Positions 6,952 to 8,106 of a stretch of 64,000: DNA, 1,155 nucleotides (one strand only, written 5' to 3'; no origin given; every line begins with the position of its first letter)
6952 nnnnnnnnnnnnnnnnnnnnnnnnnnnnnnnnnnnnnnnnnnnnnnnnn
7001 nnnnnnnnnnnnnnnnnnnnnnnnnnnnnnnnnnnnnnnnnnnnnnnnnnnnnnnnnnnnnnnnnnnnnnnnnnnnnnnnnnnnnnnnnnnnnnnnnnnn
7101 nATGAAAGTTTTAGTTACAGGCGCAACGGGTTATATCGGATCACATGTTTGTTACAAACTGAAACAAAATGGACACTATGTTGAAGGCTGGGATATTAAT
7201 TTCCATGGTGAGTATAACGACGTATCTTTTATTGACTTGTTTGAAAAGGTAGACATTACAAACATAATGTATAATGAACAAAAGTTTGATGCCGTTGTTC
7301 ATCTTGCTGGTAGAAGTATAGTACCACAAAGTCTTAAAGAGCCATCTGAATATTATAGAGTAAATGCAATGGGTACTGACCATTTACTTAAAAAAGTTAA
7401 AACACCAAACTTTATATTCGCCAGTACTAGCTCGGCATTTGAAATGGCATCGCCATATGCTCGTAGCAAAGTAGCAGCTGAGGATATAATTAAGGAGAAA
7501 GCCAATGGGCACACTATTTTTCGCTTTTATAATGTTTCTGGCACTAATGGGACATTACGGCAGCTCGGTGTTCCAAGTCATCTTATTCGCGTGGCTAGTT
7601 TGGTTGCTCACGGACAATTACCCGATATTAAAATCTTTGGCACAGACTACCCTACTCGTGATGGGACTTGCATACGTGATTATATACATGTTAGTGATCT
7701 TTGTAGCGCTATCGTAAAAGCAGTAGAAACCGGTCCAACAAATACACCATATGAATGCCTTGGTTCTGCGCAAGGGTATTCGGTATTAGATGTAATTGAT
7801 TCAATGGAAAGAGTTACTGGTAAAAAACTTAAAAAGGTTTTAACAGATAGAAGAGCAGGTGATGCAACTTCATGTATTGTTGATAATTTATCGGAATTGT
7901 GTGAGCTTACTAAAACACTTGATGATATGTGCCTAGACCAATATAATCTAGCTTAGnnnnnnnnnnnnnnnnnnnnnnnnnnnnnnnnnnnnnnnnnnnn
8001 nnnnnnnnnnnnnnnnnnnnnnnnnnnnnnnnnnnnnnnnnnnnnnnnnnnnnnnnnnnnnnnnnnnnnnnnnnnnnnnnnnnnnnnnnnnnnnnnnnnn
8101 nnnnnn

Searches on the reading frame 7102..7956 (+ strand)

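Call 44: search_protein_families(library=pfam, proteins=[window:7102-7956:+], max_evalue=0.001)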
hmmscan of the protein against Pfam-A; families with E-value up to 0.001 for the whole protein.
window:7102-7956:+ (284 aa): 7 families
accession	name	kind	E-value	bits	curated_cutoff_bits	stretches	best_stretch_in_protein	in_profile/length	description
PF01370.27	Epimerase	-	2e-34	119.5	20.9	1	3-217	1-237/240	NAD dependent epimerase/dehydratase family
PF16363.11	GDP_Man_Dehyd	-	1.7e-25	90.7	27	1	4-233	1-272/332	GDP-mannose 4,6 dehydratase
PF04321.23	RmlD_sub_bind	-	6.5e-10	39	27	1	1-149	1-155/287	RmlD substrate binding domain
PF02719.21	Polysacc_synt_2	-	1.8e-09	37.7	20.2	1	45-151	62-177/293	Polysaccharide biosynthesis protein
PF01073.25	3Beta_HSD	-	7.3e-08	32.2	22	1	4-111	1-118/280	3-beta hydroxysteroid dehydrogenase/isomerase family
PF07993.18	NAD_binding_4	-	2.5e-07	30.6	20.1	0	114-156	172-220/258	Male sterility protein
PF05368.20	NmrA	-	5.4e-06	26.6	27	0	2-27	4-29/298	NmrA-like family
